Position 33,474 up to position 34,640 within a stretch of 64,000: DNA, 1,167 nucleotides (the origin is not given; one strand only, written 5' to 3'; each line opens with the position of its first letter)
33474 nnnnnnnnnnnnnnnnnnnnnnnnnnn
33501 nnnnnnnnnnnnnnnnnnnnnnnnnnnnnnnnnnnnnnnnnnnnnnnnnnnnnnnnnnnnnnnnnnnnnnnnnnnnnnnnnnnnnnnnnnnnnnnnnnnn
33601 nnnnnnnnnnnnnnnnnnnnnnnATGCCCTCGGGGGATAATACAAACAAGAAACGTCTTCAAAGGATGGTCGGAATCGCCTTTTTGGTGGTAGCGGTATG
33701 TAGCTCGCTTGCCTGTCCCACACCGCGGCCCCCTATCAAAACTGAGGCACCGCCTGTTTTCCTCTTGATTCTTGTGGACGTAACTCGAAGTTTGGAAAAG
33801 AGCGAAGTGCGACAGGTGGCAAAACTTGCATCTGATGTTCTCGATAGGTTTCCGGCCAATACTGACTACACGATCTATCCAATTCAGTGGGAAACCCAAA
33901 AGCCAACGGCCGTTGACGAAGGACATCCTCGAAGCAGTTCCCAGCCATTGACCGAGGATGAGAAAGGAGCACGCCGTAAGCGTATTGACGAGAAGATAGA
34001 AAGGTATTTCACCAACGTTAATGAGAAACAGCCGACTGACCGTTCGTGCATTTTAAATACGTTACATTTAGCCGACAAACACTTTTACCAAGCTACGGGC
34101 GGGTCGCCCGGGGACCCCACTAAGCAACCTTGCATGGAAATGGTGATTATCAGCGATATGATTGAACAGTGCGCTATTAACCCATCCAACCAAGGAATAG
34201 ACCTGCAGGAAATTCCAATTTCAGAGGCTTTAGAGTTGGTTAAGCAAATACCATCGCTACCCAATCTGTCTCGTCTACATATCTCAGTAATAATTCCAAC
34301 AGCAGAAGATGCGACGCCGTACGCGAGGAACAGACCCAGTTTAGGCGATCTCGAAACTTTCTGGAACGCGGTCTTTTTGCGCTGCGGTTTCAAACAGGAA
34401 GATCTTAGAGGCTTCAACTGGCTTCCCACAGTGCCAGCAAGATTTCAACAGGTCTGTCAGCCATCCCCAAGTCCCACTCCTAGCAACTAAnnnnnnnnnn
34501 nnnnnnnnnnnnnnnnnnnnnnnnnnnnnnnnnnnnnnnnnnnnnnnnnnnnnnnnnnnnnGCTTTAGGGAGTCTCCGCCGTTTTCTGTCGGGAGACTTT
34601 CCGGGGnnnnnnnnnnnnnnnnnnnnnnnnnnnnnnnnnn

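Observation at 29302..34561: Low-GC three-gene operon: two large coiled-coil polytopic membrane proteins plus a vWA-like lipoprotein, with no family I can name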

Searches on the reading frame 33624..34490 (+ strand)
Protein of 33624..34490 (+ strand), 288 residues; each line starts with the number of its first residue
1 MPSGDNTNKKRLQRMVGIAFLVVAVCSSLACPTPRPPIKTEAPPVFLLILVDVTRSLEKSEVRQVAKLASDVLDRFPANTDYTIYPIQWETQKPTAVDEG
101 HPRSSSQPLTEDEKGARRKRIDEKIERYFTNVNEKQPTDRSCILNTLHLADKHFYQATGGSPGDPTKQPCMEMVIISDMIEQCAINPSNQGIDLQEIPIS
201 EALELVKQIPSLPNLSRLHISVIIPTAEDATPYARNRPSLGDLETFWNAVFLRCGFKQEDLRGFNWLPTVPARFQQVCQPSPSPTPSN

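Call 3: search_protein_families(library=pfam, proteins=[window:33624-34490:+], max_evalue=1)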
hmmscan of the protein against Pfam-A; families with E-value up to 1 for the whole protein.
window:33624-34490:+ (288 aa): 0 families

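Call 4: search_protein_families(library=padloc, proteins=[window:33624-34490:+], max_evalue=1)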
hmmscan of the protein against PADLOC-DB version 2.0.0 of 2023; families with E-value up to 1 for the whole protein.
window:33624-34490:+ (288 aa): 1 family
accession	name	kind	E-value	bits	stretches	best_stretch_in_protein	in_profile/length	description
PDLC02701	Orf5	-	0.024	11.1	1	109-157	108-156/596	Orf5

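Call 5: search_protein_families(library=ncbifam, proteins=[window:33624-34490:+], max_evalue=1)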
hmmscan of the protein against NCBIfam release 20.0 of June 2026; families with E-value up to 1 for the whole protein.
window:33624-34490:+ (288 aa): 0 families

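Call 10: find_homologous_proteins(query=window:33624-34487:+)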
Query window:33624-34487:+ (288 aa): 3 proteins with E <= 0.001 among 972 candidates.
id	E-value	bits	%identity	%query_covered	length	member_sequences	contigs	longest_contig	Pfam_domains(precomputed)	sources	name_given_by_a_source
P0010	1.1e-182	624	100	95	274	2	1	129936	-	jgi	jgi:hypothetical protein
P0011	5.7e-90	320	58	81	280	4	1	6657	-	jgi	-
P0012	2.8e-83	298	55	82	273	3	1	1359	-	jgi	jgi:hypothetical protein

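Call 23: search_solved_structures(query=A3, max_evalue=10, show_alignments=2)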
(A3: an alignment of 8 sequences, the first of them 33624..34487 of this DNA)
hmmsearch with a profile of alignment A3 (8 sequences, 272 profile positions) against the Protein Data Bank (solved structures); distinct sequences matched with E-value up to 10: 1.
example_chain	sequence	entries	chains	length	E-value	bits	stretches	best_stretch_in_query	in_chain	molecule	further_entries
1mq9_A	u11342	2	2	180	0.83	11.8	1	41-96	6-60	Integrin alpha-L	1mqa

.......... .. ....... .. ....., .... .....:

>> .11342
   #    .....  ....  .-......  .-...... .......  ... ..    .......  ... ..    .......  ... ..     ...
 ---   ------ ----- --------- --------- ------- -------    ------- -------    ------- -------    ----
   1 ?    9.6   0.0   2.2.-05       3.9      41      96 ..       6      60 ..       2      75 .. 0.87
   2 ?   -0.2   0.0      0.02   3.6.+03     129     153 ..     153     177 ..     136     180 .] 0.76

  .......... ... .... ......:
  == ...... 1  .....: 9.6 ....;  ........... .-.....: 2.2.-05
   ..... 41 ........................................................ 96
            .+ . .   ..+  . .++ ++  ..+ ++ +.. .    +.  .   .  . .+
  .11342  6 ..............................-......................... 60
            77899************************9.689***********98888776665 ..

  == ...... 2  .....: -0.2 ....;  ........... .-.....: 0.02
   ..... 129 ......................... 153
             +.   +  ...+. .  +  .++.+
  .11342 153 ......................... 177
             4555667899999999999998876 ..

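Call 46: search_protein_representatives(alignment_id=A6)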
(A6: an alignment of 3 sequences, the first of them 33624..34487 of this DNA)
Query: 3 sequences, 278 profile positions. Proteins with E-value up to 0.001 (for the whole library): 230; up to 1e-10: 91; up to 1e-30: 21. The best 150 are listed.
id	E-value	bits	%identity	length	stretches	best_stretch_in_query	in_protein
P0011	4.2e-153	524.7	-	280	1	1-278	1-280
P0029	1.6e-98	345.7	-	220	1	64-277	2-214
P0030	5.9e-52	192.9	-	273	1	12-273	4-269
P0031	3.7e-48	180.5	-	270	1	45-270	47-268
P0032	4.9e-48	180.1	-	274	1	18-272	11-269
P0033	1.4e-46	175.3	-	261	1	16-259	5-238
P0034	1.2e-42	162.4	-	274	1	16-273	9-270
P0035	4.2e-41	157.3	-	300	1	26-272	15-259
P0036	4.7e-41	157.1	-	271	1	11-273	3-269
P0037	8.7e-41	156.3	-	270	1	40-271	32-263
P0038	2.0e-39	151.8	-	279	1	8-274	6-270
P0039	7.2e-37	143.4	-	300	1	11-256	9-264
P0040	1.0e-35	139.7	-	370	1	41-273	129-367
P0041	2.9e-34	134.9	-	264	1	29-254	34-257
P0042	4.1e-33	131.1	-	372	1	43-274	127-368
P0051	1.2e-29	119.7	-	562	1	31-273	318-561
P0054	2.1e-27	112.4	-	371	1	34-273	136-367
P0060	8.9e-26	107.0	-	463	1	14-273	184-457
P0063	1.4e-24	103.1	-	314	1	34-274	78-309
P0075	3.8e-20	88.6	-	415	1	31-255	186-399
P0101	2.2e-13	66.4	-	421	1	43-265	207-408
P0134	1.1e-09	54.2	-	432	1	44-272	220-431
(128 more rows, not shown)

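Call 51: search_protein_families(library=pfam, alignment_id=A8, max_evalue=0.01)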
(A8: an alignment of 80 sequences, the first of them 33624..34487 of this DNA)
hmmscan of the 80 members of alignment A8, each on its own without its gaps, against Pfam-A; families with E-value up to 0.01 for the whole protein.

A. member 1, window:33624-34487:+ (288 aa): 0 families

B. families by the number of members that match (of 80 scanned): 3 families
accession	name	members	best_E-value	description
PF13519.12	VWA_2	4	4.6e-05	von Willebrand factor type A domain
PF04763.17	DUF562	1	0.0077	Protein of unknown function (DUF562)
PF18105.7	PGM1_C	1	0.0082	PGM1 C-terminal domain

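Call 52: search_solved_structures(query=A8, max_evalue=10, show_alignments=2)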
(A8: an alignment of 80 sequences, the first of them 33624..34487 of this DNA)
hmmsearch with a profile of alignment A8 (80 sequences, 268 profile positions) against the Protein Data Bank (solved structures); distinct sequences matched with E-value up to 10: 21.
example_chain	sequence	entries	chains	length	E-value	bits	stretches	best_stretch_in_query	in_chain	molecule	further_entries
1mq9_A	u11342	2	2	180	0.03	16.5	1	39-100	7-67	Integrin alpha-L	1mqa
3ok8_A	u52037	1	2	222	0.071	15.2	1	24-129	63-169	Brain-specific angiogenesis inhibitor 1-associated protein 2-like protein 2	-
2ica_A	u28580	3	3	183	0.098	14.8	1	38-100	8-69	Integrin alpha-L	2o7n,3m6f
1rd4_A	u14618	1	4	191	0.1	14.7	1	38-100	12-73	Integrin alpha-L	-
1lfa_A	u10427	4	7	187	0.11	14.7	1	38-100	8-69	CD11A | LEUKOCYTE ADHESION GLYCOPROTEIN | I-DOMAIN FRAGMENT OF LFA-1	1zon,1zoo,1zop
7kc3_C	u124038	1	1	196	0.11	14.6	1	38-100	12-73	Integrin alpha-L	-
7kc5_A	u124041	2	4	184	0.11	14.6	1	38-100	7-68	Integrin alpha-L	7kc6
3eoa_I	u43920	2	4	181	0.12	14.5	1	39-100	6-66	Integrin alpha-L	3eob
1t0p_A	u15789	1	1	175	0.16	14.1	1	39-92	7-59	Integrin alpha-L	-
1dgq_A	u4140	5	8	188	0.25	13.4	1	38-92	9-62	LEUKOCYTE FUNCTION ASSOCIATED ANTIGEN-1 | Integrin alpha-L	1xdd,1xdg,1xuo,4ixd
3e2m_A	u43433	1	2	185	0.29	13.3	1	38-92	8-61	Integrin alpha-L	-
3tcx_B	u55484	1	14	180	0.34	13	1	39-92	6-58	Integrin alpha-L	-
1mjn_A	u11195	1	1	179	0.34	13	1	39-100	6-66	Integrin alpha-L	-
3bn3_A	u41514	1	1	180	0.35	12.9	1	39-92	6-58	Integrin alpha-L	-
3f74_A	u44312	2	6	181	0.36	12.9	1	39-92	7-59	Integrin alpha-L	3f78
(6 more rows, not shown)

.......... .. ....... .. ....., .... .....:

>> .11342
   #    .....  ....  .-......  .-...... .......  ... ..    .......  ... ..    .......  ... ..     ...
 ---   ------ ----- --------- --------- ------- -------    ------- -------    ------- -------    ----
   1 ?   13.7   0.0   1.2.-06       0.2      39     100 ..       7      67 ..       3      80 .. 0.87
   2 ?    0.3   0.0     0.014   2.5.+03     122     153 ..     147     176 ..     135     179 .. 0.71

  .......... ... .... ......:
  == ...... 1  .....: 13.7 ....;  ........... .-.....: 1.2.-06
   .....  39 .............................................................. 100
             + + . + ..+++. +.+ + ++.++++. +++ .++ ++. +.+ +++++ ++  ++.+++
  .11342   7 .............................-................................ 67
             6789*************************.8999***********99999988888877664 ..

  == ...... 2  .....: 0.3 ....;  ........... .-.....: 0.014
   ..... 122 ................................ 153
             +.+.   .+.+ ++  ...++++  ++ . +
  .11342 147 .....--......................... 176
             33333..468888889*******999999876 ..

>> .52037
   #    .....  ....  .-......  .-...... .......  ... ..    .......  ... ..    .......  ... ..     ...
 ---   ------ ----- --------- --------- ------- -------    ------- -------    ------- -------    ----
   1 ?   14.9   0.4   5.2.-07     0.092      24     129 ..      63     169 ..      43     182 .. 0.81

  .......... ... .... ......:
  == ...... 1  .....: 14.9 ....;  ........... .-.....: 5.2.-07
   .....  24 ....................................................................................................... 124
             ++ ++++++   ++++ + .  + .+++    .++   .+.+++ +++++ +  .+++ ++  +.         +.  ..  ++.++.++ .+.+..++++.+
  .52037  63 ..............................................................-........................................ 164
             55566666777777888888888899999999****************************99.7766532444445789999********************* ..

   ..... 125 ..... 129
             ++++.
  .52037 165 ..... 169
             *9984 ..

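Call 53: find_encoding_contigs(protein=P0051, flank=8000, max_places=2)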
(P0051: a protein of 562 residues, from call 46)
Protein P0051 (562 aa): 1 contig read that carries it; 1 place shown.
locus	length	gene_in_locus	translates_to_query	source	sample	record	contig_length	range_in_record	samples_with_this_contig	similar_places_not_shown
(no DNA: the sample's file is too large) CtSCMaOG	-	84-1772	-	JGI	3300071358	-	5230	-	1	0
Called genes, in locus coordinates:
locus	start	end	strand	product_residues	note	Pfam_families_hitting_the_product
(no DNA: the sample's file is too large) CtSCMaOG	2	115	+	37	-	?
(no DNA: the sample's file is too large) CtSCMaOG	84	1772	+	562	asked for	-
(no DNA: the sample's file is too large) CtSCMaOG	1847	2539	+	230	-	-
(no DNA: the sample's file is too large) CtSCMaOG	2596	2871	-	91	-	PF13560:HTH_31 (weak), PF01381:HTH_3 (weak)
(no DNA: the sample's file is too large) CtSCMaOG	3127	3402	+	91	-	PF17032:Zn_ribbon_15 (weak)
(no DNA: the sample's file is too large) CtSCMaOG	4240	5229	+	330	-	?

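Call 54: find_related_loci(query=A8, collection=metagenome_contigs, flank=7000)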
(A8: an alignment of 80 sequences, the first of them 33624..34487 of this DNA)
Query A8 (288 aa) in metagenome_contigs; peptide patterns used: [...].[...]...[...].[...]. (x = any residue, [..] = any of these).
77 stretches matched a pattern; 35 encode a relative of the query (tblastn E <= 1e-3); 35 distinct loci.
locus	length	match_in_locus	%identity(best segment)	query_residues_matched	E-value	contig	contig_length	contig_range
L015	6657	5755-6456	58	47-278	1e-92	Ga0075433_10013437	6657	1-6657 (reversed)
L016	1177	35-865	35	10-279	3e-42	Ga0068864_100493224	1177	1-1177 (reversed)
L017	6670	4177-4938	35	18-276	1e-39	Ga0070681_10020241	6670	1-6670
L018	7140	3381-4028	35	47-262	1e-37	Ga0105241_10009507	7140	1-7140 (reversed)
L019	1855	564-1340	32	9-262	3e-35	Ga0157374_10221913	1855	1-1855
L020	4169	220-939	34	32-269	3e-34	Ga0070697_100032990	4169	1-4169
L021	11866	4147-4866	33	42-277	4e-33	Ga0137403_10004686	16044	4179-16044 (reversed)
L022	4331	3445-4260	29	18-286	6e-31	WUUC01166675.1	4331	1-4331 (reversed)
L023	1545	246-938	33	47-276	1e-28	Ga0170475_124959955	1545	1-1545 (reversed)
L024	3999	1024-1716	30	47-276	2e-26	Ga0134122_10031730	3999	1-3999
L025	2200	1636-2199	34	32-214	2e-23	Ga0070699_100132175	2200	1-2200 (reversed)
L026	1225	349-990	30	36-255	2e-23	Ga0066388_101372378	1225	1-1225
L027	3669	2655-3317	28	46-259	1e-22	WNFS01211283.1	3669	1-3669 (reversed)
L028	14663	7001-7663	28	46-259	2e-22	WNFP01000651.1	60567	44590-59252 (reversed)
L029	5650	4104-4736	30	47-275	3e-21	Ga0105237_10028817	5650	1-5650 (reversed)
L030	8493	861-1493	30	47-275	3e-21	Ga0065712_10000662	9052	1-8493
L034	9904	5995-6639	25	47-268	8e-15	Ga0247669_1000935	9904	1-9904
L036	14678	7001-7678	23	38-274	1e-14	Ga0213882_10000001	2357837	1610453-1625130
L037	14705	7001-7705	24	37-276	2e-14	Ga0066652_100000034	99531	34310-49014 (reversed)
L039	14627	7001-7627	27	49-280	1e-13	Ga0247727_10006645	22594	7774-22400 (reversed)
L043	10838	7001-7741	25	22-274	5e-13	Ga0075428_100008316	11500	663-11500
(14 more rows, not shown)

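Call 56: search_protein_families(library=pfam, proteins=[P0051, P0060, P0040, P0075, P0101, P0134, P0042, P0054, P0063], max_evalue=0.01)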
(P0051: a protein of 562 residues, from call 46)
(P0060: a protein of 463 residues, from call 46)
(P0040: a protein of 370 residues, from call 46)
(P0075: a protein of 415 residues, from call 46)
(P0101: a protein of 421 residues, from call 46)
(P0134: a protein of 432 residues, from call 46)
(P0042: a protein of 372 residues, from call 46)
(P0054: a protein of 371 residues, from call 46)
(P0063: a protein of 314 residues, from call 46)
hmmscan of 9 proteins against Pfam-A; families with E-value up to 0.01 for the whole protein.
P0051 (562 aa): 0 families

P0060 (463 aa): 2 families
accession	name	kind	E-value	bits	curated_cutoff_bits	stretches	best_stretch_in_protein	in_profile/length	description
PF13676.11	TIR_2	-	1.8e-32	112.8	28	1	12-133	1-122/122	TIR domain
PF01582.25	TIR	-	6.3e-05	23.3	21.3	1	30-78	24-72/179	TIR domain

P0040 (370 aa): 0 families

P0075 (415 aa): 1 family
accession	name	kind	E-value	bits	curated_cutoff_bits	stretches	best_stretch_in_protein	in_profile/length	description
PF00069.31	Pkinase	-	7e-09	35.9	31.7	1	6-107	149-256/263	Protein kinase domain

P0101 (421 aa): 3 families
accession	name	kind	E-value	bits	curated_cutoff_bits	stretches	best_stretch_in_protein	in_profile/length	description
PF13676.11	TIR_2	-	6.7e-24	85.1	28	1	7-114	1-112/122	TIR domain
PF01582.25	TIR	-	0.00017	21.9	21.3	1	11-84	10-83/179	TIR domain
PF08937.16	ThsB_TIR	-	0.0046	17.8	21.2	0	43-92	45-94/100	Thoeris protein ThsB, TIR-like domain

P0134 (432 aa): 4 families
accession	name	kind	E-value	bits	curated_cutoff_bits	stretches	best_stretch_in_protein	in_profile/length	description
PF13676.11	TIR_2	-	8.7e-26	91.2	28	1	7-112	1-110/122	TIR domain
PF01582.25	TIR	-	9.8e-05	22.6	21.3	1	13-86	12-85/179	TIR domain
PF08937.16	ThsB_TIR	-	0.0042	17.9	21.2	1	9-93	2-95/100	Thoeris protein ThsB, TIR-like domain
PF10137.14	CAP12-PCTIR_TIR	-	0.0059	17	24.7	0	6-65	1-60/119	CAP12/Pycsar effector protein, TIR domain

P0042 (372 aa): 0 families

P0054 (371 aa): 1 family
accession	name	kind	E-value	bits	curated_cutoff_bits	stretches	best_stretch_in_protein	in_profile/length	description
PF13519.12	VWA_2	-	0.0063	17.6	27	0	148-269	2-106/107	von Willebrand factor type A domain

P0063 (314 aa): 1 family
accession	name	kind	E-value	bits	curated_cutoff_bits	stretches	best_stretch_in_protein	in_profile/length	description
PF13519.12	VWA_2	-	0.00013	23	27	0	86-131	1-50/107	von Willebrand factor type A domain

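Call 58: predict_structure(alignment_id=A8)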
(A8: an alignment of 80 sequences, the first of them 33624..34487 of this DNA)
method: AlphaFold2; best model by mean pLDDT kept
length: 288 residues; sequences in the alignment: 80
mean_pLDDT: 90.8   pTM: 0.84
mean pLDDT of the five models: 90.8, 90.2, 89.5, 89.3, 89.2
residues with pLDDT >= 90: 203; 70-90: 69; 50-70: 15; < 50: 1
segments of 3 or more residues with pLDDT < 50: none
pLDDT, mean of each block of 10 residues (from residue 1): 61 86 90 85 94 95 98 95 95 93 86 97 97 84 95 94 80 97 85 95 96 97 95 80 98 98 97 90 79
secondary structure, 60 per line:
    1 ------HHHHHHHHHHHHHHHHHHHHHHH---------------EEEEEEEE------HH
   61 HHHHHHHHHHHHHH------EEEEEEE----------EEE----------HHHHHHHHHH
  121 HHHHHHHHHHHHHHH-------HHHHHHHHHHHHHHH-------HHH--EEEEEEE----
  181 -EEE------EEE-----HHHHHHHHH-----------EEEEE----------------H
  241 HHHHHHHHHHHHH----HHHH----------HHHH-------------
elements in order: H7-29 E45-52 H59-74 E81-87 E98-100 H111-135 H143-157 E170-176 E182-184 E191-193 H199-207 E219-223 H240-253 H258-261 H272-275

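Call 62: fold_search(model_id=the predicted structure, library=pdb)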
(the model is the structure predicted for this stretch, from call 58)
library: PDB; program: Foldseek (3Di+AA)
matches with E <= 10: 660; with E <= 0.001: 132
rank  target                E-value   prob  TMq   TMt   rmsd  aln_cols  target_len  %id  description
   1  8ebu_E                6.2e-07  1.00  0.37  0.29  11.5       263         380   12  XPC release from Core7-XPA-DNA (Cy5) (released 2023-04-19)
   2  2nut_B                1.2e-06  1.00  0.32  0.14  10.8       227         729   14  Crystal Structure of the human Sec23a/24a heterodimer, complexed with the SNARE protein Sec22b (released 2007-05-22)
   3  5vni_B                1.5e-06  1.00  0.33  0.15  10.4       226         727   14  Crystal structure of Sec23a/Sec24a/Sec22 complexed with a C-terminal FA sorting motif (released 2017-07-05)
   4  2nup_B                1.7e-06  1.00  0.33  0.15  10.6       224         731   13  Crystal Structure of the human Sec23a/24a heterodimer, complexed with the SNARE protein Sec22b (released 2007-05-22)
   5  8ebs_E                5.2e-06  1.00  0.36  0.30  16.8       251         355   14  Initial DNA-lesion (Cy5) binding by XPC and TFIIH (released 2023-04-19)
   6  7egb_2                5.2e-06  1.00  0.31  0.28   7.5       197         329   16  TFIID-based holo PIC on SCP promoter (released 2021-05-05)
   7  9a88_D                5.5e-06  1.00  0.36  0.28  16.1       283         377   14  Structure of the pre-incision complex in nucleotide excision repair   (released 2024-10-09)
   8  3eh1                  5.9e-06  1.00  0.36  0.16  10.4       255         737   13  Crystal structure of the human COPII-coat protein Sec24b (released 2008-10-21)
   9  3egd_B                6.3e-06  1.00  0.32  0.15  11.3       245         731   15  Crystal structure of the mammalian COPII-coat protein Sec23a/24a complexed with the SNARE protein Sec22 and bound to t (released 2008-10-21)
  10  4cnb_A                6.7e-06  1.00  0.30  0.23   8.8       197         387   16  Structure of proximal thread matrix protein 1 (PTMP1) from the mussel byssus - Crystal form 2 (released 2014-03-12)
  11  4hql_A                1.2e-05  1.00  0.32  0.35   6.4       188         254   14  Crystal structure of magnesium-loaded Plasmodium vivax TRAP protein (released 2012-12-26)
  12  1dzi_A                1.2e-05  1.00  0.40  0.58   6.8       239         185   14  integrin alpha2 I domain / collagen complex (released 2001-03-01)
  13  1ck4_A                1.2e-05  1.00  0.36  0.50   8.6       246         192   11  CRYSTAL STRUCTURE OF RAT A1B1 INTEGRIN I-DOMAIN. (released 2000-05-03)
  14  3ibs_A                1.3e-05  1.00  0.36  0.48   8.6       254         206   11  Crystal structure of conserved hypothetical protein BatB from Bacteroides thetaiotaomicron (released 2009-08-25)
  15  9pd5_E                1.3e-05  1.00  0.31  0.25  15.4       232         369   14  NER dual incision complex - NoF (released 2026-02-18)
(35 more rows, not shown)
